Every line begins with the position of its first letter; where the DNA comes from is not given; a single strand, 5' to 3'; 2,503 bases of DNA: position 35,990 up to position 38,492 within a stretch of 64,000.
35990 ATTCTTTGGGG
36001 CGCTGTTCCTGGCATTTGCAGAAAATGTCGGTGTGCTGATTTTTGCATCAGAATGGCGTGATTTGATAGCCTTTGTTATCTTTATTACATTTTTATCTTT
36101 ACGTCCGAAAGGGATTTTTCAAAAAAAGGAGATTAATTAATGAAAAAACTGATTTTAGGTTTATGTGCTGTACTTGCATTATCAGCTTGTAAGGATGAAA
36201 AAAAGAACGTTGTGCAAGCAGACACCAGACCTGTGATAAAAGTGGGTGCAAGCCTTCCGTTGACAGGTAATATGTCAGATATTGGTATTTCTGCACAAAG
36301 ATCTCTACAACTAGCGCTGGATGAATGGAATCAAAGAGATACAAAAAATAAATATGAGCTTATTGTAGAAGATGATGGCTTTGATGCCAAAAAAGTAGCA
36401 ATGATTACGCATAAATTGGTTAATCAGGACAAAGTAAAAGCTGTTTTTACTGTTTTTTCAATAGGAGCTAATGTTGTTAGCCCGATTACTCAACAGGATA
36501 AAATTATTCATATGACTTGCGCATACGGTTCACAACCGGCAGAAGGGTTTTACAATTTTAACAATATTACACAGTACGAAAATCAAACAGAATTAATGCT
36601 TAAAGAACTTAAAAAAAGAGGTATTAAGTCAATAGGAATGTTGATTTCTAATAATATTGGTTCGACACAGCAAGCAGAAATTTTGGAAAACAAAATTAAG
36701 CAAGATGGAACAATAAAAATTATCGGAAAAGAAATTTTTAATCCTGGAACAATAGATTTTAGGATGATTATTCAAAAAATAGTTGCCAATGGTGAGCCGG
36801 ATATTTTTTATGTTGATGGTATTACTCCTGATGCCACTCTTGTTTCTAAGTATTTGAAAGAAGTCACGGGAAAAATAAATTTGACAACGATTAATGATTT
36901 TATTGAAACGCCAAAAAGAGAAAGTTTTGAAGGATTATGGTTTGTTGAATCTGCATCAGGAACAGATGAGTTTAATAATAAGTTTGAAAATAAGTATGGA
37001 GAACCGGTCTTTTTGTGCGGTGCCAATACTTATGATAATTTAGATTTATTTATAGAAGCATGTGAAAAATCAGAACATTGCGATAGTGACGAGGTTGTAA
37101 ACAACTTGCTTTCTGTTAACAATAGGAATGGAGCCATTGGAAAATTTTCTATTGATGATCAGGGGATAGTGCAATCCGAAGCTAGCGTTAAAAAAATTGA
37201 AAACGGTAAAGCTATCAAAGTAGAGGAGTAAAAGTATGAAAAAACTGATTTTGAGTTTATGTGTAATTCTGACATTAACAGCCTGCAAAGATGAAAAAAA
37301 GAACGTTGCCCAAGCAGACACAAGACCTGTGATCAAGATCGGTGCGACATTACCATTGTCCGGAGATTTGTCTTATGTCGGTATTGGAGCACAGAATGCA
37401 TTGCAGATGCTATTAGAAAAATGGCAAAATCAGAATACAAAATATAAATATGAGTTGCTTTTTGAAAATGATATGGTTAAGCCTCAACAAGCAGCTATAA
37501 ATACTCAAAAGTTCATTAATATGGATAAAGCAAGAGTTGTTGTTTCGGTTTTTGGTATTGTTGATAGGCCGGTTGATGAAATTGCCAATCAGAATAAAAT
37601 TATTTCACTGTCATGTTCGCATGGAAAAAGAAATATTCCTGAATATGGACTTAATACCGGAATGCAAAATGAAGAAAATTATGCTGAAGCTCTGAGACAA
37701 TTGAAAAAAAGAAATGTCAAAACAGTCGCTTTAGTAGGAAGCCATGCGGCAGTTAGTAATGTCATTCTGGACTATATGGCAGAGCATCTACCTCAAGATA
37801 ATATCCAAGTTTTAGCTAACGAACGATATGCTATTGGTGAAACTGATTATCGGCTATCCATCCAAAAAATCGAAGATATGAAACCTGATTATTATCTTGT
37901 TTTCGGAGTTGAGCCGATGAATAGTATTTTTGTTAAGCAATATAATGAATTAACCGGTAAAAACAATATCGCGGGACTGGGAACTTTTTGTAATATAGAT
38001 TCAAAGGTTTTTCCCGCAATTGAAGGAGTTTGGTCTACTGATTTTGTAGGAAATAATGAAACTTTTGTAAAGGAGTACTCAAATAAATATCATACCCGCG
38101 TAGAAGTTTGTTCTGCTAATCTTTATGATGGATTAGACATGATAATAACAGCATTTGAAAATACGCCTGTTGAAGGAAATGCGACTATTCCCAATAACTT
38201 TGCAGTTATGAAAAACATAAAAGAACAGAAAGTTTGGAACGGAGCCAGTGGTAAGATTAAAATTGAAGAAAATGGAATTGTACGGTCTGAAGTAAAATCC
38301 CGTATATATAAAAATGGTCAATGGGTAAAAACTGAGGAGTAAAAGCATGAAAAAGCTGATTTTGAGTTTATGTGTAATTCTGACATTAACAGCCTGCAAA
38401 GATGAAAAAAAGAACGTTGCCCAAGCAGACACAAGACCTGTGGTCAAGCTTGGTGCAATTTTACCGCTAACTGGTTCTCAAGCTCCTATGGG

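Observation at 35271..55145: A single Liv-type ABC importer operon carrying 14 tandem, divergent substrate-binding lipoprotein genes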

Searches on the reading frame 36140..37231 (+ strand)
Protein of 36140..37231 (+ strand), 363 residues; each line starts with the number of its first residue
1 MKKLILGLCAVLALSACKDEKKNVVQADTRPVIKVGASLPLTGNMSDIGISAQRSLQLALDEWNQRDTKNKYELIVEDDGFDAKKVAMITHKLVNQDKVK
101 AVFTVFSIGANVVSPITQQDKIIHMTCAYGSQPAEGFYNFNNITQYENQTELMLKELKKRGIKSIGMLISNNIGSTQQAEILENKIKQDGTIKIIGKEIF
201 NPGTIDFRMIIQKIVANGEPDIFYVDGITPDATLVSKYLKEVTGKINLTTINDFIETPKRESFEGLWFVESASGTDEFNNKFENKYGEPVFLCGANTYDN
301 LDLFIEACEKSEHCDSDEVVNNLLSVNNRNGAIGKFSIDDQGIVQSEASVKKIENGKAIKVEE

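Call 5: search_protein_families(library=pfam, proteins=[window:36140-37231:+], max_evalue=0.01)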
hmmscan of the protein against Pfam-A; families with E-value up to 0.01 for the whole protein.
window:36140-37231:+ (363 aa): 3 families
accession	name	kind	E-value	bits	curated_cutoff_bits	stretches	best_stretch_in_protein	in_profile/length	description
PF13458.12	Peripla_BP_6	-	4.3e-33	115.9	31.7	1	33-354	2-339/343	Periplasmic binding protein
PF13433.12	Peripla_BP_5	-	8.4e-11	42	27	1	33-222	1-191/363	Periplasmic binding protein domain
PF01094.35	ANF_receptor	-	0.00053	19.6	25.4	1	53-241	3-196/353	Receptor family ligand binding region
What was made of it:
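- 36140..37231 (+): SBP1 (receptor type 1), lipoprotein. Peripla_BP_6, 4e-33 (call 5).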

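Call 28: search_solved_structures(query=A2, max_evalue=0.00001, show_alignments=2)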
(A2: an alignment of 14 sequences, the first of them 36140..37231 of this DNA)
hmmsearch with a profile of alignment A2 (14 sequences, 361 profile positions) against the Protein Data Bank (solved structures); distinct sequences matched with E-value up to 0.00001: 49.
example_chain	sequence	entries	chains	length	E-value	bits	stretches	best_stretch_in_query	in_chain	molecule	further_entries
3td9_A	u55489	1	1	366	3.8e-37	131.7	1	29-355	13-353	Branched chain amino acid ABC transporter, periplasmic amino acid-binding protein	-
4ey3_A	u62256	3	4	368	1.1e-28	103.9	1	34-340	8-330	Twin-arginine translocation pathway signal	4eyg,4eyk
4n0q_A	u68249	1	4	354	1.9e-25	93.2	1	33-358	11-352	Leu/Ile/Val-binding protein homolog 3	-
4gnr_A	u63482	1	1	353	3e-25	92.5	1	33-358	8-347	ABC transporter substrate-binding protein-branched chain amino acid transport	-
4nqr_A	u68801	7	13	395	1.1e-22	84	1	23-340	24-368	Amino acid/amide ABC transporter substrate-binding protein, HAAT family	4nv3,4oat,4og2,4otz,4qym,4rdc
4obb_A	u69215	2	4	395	1.4e-22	83.8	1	23-340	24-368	Amino acid/amide ABC transporter substrate-binding protein, HAAT family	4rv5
8tg1_A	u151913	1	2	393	7.8e-22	81.3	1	33-357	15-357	Extracellular ligand-binding receptor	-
1z15_A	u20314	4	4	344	4.4e-20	75.5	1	33-341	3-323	Leu/Ile/Val-binding protein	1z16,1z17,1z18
3ip5_A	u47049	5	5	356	2.7e-19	72.9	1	35-343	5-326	ABC transporter, substrate binding protein (Amino acid)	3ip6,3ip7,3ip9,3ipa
2liv_A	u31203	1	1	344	3.4e-19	72.6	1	33-341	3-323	LEUCINE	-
3ipc_A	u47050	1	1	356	5.7e-19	71.9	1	35-343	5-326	ABC transporter, substrate binding protein (Amino acid)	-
4f06_A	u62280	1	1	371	1.9e-18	70.1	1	33-352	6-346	Extracellular ligand-binding receptor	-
4evs_A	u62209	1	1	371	3.7e-18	69.2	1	33-351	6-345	PUTATIVE ABC TRANSPORTER SUBUNIT, SUBSTRATE-BINDING COMPONENT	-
5ere_A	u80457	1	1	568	4.5e-18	68.9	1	30-353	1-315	Extracellular ligand-binding receptor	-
7ylt_B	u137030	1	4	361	2e-17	66.8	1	34-223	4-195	Putative ABC transporter, substrate-binding protein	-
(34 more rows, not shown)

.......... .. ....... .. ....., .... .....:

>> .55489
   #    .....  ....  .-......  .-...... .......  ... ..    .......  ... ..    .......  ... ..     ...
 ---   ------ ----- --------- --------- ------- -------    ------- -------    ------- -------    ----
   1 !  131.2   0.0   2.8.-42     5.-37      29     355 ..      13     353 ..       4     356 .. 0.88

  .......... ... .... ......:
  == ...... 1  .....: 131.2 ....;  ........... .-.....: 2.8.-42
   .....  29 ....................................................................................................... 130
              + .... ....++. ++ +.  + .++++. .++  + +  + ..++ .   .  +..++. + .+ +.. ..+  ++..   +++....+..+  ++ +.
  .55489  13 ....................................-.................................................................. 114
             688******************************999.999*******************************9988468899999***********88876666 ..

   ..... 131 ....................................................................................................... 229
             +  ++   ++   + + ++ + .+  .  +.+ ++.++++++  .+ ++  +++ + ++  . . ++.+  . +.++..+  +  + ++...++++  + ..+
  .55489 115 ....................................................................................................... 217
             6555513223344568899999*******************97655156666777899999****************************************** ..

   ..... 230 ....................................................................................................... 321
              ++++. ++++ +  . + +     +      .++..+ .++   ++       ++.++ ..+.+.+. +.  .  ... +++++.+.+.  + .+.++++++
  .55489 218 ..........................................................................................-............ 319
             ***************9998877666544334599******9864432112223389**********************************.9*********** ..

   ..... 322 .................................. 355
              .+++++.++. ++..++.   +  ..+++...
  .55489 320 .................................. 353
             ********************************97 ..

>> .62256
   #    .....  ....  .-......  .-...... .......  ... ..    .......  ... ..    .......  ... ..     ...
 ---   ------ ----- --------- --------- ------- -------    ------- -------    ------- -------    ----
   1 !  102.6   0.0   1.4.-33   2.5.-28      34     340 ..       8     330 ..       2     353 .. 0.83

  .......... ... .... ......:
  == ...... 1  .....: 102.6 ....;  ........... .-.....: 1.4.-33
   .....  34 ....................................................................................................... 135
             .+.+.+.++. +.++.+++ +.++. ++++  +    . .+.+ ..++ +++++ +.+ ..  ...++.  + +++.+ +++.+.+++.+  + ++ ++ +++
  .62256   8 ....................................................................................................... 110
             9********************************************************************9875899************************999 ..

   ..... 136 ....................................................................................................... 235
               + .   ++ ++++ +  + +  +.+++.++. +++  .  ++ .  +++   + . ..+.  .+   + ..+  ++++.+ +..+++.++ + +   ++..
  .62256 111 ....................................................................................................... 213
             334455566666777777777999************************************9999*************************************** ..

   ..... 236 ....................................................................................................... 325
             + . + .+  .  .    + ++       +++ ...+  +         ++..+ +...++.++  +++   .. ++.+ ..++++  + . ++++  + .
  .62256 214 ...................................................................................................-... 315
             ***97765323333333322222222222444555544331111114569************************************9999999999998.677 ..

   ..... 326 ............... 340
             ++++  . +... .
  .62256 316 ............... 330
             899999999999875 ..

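Call 38: predict_structure(alignment_id=A2)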
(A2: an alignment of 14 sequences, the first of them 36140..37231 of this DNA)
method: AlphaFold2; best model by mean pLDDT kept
length: 363 residues; sequences in the alignment: 14
mean_pLDDT: 90.1   pTM: 0.85
mean pLDDT of the five models: 90.1, 90.0, 89.7, 89.7, 89.4
residues with pLDDT >= 90: 262; 70-90: 73; 50-70: 20; < 50: 8
segments of 3 or more residues with pLDDT < 50: 18-24
pLDDT, mean of each block of 10 residues (from residue 1): 56 52 61 97 90 98 94 97 95 98 93 97 94 94 92 95 96 87 95 95 88 93 89 90 90 85 92 91 93 94 98 95 96 95 93 90 73
secondary structure, 60 per line:
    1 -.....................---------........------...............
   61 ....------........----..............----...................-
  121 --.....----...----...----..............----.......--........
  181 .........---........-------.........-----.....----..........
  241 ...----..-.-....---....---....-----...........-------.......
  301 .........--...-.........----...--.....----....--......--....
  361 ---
elements in order: H2-22 E32-39 H46-64 E71-78 H83-96 E101-105 H106-119 E123-127 E139-141 H146-159 E164-170 H173-189 E193-200 H208-216 E222-226 H231-243 H253-256 H260-263 E267-270 H276-286 H294-309 H316-324 E329-331 E334-338 E343-346 E349-354 E357-360

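Call 45: fold_search(model_id=the predicted structure, library=pdb)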
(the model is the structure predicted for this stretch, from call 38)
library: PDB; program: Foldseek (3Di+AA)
matches with E <= 10: 1912; with E <= 0.001: 1153
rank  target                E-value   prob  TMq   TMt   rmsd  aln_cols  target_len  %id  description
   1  3td9                  8.6e-23  1.00  0.80  0.83   2.9       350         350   20  Crystal structure of a Leucine binding protein LivK (TM1135) from Thermotoga maritima MSB8 at 1.90 A resolution (released 2011-09-07)
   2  8tg1_A                1.6e-22  1.00  0.79  0.78   3.1       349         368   23  Caldicellulosiruptor saccharolyticus periplasmic urea-binding protein (released 2024-06-19)
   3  4eyg_A                2.1e-22  1.00  0.77  0.77   3.5       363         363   17  Crystal structure of solute binding protein of ABC transporter from Rhodopseudomonas palustris BisB5 in complex with v (released 2012-05-30)
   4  8tg1_B                3.1e-22  1.00  0.79  0.77   3.0       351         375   23  Caldicellulosiruptor saccharolyticus periplasmic urea-binding protein (released 2024-06-19)
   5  4eyg_B                3.3e-22  1.00  0.78  0.78   3.4       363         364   17  Crystal structure of solute binding protein of ABC transporter from Rhodopseudomonas palustris BisB5 in complex with v (released 2012-05-30)
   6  4ey3                  3.7e-22  1.00  0.78  0.78   3.2       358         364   18  Crystal structure of solute binding protein of ABC transporter in complex with p-hydroxybenzoic acid (released 2012-05-30)
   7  4gnr                  5.5e-22  1.00  0.80  0.84   3.0       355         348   20  1.0 Angstrom resolution crystal structure of the branched-chain amino acid transporter substrate binding protein LivJ fr (released 2012-09-05)
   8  4nv3_A                1.2e-21  1.00  0.77  0.77   3.5       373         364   17  The crystal structure of a solute-binding protein (N280D mutant) from Anabaena variabilis ATCC 29413 in complex with v (released 2013-12-11)
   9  4obb_A                2.1e-21  1.00  0.78  0.78   3.4       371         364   17  The crystal structure of a solute-binding protein from Anabaena variabilis ATCC 29413 in complex with (3S)-3-methyl-2- (released 2014-03-19)
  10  4q6b                  4.0e-21  1.00  0.78  0.84   3.0       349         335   19  Crystal Structure of ABC Transporter Substrate-Binding Protein fromDesulfitobacterium hafniense complex with Leu (released 2014-07-02)
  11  4jb0                  4.3e-21  1.00  0.73  0.72   3.9       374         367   18  Rhodopseudomonas palustris (strain CGA009) Rp1789 transport protein (released 2013-04-17)
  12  3hut                  5.1e-21  1.00  0.73  0.76   3.9       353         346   17  Crystal structure of a putative branched-chain amino acid ABC transporter from Rhodospirillum rubrum (released 2009-06-30)
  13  8wch_A                8.1e-21  1.00  0.79  0.73   3.1       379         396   18  Crystal structure of SAR11_0655 bound to a co-purified ligand, L-pyroglutamate (released 2024-07-17)
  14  4evq_B                1.4e-20  1.00  0.78  0.77   3.3       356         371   17  Crystal structure of ABC transporter from R. palustris - solute binding protein (RPA0668) in complex with 4-hydroxyben (released 2012-05-23)
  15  3ukj                  1.6e-20  1.00  0.73  0.74   3.7       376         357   17  Crystal structure of extracellular ligand-binding receptor from Rhodopseudomonas palustris HaA2 (released 2011-11-23)
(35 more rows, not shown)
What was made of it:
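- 36140..37231 (+): AF2 model pLDDT 90, TM 0.80 to 3TD9 (calls 38, 45).
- On Type I periplasmic binding protein, LivJ/LivK-like (Peripla_BP_6): Foldseek TM 0.80 to 3TD9, and 0.77-0.80 to 4GNR, 4N0Q and 4EY3 (calls 38, 45).
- Residues 18-30 are disordered, consistent with a tether (calls 38, 45). Type-I PBPs serve as sensor modules elsewhere: AmiC and the GABA-B receptor are among the fold hits (call 45).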

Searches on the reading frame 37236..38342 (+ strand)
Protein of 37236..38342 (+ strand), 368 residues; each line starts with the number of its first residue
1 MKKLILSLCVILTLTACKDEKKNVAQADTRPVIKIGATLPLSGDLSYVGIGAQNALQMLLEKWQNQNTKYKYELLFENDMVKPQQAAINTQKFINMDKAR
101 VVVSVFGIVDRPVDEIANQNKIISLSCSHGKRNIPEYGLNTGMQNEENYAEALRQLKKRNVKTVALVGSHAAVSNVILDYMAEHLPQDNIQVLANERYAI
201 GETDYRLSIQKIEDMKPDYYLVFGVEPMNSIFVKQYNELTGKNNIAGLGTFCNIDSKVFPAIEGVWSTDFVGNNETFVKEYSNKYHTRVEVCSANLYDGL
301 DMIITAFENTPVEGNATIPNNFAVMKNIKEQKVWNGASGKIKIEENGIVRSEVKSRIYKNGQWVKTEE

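Call 5: search_protein_families(library=pfam, proteins=[window:37236-38342:+], max_evalue=0.01)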
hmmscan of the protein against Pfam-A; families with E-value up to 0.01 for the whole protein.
window:37236-38342:+ (368 aa): 2 families
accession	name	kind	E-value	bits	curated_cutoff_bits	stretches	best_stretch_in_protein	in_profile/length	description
PF13458.12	Peripla_BP_6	-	2.9e-29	103.3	31.7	1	33-344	2-323/343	Periplasmic binding protein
PF13433.12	Peripla_BP_5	-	0.00029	20.5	27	1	33-221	1-193/363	Periplasmic binding protein domain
